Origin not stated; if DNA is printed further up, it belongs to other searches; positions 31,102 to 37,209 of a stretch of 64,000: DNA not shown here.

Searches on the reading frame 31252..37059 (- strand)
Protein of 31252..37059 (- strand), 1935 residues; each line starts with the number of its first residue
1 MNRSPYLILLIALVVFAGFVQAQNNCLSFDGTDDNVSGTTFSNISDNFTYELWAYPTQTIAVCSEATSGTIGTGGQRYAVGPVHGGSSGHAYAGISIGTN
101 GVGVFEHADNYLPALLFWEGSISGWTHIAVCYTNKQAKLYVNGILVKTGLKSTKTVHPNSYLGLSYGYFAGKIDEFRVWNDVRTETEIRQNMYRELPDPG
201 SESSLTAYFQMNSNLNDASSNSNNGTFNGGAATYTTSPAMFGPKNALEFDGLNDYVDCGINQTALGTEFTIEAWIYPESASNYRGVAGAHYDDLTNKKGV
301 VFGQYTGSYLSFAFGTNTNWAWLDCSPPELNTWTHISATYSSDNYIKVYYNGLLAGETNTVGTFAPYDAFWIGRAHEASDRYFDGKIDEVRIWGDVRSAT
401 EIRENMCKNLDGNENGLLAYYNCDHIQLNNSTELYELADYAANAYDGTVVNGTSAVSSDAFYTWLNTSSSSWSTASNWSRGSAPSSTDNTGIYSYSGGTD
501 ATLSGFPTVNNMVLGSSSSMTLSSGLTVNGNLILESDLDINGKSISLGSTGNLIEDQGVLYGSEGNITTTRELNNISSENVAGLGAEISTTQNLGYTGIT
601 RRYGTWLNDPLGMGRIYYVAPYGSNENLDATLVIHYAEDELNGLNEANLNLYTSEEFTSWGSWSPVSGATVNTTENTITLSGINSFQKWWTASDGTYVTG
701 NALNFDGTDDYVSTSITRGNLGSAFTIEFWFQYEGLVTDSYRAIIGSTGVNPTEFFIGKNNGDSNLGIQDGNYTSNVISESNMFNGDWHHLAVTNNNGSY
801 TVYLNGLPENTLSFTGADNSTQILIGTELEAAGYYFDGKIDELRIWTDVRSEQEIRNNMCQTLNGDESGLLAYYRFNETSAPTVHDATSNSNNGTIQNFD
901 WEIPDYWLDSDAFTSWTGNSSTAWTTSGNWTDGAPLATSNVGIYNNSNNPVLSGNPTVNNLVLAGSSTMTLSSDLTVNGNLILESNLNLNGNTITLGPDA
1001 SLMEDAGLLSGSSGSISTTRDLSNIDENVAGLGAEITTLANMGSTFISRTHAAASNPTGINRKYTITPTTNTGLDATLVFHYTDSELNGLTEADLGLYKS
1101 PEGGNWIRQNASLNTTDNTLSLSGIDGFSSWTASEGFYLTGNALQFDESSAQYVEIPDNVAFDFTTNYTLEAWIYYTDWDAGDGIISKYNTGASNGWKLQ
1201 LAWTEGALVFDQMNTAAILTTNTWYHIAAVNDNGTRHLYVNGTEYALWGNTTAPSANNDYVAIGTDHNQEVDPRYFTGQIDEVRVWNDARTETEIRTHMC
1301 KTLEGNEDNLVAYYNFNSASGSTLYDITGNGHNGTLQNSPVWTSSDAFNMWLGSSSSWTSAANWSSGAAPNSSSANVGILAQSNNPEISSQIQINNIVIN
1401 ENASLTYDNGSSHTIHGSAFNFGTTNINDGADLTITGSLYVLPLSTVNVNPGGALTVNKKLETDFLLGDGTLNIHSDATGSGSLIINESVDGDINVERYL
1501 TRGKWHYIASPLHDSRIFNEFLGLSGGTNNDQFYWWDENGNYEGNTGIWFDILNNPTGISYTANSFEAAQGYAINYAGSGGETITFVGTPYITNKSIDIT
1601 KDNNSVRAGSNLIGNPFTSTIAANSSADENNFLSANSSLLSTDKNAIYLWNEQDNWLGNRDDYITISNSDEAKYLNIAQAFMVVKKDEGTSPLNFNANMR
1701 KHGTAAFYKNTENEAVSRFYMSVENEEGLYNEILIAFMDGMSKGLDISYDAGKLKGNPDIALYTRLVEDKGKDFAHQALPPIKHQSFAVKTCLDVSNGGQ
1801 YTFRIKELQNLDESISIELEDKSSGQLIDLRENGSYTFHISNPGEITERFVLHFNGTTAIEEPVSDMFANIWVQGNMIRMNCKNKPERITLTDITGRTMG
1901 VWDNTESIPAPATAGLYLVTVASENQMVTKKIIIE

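Call 13: search_protein_families(library=pfam, proteins=[window:31252-37059:-], max_evalue=0.01)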
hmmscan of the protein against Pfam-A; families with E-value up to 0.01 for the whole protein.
window:31252-37059:- (1935 aa): 4 families
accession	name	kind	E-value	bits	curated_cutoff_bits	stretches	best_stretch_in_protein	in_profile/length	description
PF13385.13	Laminin_G_3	-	5.4e-84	280.3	27.6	4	1150-1295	3-150/151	Concanavalin A-like lectin/glucanases superfamily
PF02210.31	Laminin_G_2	-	0.00017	22.5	22.9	0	761-845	27-123/126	Laminin G domain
PF18962.6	Por_Secre_tail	-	0.0047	17.6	27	0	1883-1934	18-75/75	Secretion system C-terminal sorting domain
PF16100.11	RMI2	-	0.0064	16.7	29.4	0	1867-1918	37-88/132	RecQ-mediated genome instability protein 2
